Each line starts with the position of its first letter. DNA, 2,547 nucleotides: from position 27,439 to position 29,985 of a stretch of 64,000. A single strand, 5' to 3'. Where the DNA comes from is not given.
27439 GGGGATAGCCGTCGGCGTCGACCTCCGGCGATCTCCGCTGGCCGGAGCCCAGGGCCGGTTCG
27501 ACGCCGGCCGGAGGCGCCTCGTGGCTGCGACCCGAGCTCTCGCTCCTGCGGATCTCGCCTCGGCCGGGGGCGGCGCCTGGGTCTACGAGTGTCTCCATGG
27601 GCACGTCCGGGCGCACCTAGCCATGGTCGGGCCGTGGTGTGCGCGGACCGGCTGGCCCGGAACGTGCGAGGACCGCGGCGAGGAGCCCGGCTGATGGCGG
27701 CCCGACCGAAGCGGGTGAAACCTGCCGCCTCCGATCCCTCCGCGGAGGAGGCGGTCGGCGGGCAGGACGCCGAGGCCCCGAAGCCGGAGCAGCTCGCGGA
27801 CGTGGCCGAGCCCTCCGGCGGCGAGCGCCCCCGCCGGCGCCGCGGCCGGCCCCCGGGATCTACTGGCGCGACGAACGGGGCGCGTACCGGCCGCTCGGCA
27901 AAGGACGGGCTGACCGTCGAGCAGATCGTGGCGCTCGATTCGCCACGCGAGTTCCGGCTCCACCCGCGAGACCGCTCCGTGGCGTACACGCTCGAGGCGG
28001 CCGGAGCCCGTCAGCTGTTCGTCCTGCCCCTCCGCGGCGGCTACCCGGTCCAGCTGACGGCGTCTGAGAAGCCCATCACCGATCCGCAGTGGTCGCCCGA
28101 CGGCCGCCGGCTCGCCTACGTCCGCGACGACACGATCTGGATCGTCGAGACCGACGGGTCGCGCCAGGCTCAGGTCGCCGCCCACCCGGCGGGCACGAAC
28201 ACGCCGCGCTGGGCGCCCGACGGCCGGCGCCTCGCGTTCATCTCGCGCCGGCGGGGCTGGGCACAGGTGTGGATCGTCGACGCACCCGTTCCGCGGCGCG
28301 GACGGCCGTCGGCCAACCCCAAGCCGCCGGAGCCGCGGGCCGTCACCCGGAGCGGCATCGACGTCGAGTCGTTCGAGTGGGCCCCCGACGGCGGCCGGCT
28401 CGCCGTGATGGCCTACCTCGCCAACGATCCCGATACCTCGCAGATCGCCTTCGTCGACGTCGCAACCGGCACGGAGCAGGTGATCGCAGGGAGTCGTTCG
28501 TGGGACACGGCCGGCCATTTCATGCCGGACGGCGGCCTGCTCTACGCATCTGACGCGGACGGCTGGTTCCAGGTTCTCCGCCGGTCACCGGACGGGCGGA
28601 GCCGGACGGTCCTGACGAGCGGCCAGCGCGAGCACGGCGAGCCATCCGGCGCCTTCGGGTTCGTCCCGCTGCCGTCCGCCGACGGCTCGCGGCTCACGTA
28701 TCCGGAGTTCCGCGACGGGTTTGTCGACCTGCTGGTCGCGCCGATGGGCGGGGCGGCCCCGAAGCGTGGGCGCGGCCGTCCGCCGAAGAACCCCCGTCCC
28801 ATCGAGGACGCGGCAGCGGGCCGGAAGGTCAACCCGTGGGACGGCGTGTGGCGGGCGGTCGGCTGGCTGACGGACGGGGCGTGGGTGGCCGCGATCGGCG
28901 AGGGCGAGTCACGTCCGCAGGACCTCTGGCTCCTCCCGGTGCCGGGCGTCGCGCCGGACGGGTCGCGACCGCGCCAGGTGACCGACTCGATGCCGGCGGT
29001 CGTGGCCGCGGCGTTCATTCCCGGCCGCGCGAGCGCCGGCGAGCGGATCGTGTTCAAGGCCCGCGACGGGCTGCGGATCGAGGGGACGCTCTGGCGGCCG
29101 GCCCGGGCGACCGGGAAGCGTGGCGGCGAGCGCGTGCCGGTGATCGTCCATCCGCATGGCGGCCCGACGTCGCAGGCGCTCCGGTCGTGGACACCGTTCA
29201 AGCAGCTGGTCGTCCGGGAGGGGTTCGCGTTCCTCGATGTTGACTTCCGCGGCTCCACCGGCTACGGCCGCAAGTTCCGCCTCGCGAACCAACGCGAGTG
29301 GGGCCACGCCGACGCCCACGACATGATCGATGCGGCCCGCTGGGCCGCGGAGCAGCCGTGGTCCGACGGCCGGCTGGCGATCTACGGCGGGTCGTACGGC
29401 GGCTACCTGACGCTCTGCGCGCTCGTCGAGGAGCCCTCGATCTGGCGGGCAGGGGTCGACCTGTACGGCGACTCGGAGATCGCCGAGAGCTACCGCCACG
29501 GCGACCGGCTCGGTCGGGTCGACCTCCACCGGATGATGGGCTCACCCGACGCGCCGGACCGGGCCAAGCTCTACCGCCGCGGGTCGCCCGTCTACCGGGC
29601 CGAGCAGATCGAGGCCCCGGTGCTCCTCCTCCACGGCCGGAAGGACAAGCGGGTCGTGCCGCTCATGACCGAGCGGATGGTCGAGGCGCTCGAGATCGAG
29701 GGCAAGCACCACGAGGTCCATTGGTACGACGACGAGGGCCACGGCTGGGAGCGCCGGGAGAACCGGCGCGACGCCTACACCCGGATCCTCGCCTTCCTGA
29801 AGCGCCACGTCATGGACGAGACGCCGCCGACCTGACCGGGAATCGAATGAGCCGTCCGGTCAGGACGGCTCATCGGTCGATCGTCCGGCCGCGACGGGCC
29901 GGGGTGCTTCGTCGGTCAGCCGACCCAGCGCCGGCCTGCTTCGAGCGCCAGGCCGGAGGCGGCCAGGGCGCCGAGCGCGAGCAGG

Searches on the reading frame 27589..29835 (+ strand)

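Call 61: search_protein_families(library=pfam, proteins=[window:27589-29835:+], max_evalue=0.0001)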
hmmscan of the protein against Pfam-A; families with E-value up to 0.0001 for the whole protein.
window:27589-29835:+ (748 aa): 9 families
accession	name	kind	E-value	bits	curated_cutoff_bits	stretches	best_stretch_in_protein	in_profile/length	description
PF00326.27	Peptidase_S9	-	3.2e-44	151.4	22.6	1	539-741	8-210/213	Prolyl oligopeptidase family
PF02129.25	Peptidase_S15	-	4.2e-19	69.7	23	1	493-638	1-140/262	X-Pro dipeptidyl-peptidase (S15 family)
PF07676.18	PD40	-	2e-12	47.2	20.9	2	203-228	11-37/38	WD40-like Beta Propeller Repeat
PF00930.27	DPPIV_N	-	2.8e-10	39.9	22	1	142-197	24-79/354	Dipeptidyl peptidase IV (DPP IV) N-terminal region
PF12146.15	Hydrolase_4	-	3.3e-08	33.6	27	0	670-718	186-232/239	Serine aminopeptidase, S33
PF01738.24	DLH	-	1.1e-07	32.1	21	1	577-728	78-204/217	Dienelactone hydrolase family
PF25174.1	Beta-prop_THOC3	-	1.9e-07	30.8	305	0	157-217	210-271/272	THOC3 beta-propeller domain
PF00561.26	Abhydrolase_1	-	2.6e-06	27.7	25.8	0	517-617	1-92/245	alpha/beta hydrolase fold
PF20434.5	BD-FAE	-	1.9e-05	24.7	26.8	0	513-698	10-212/215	BD-FAE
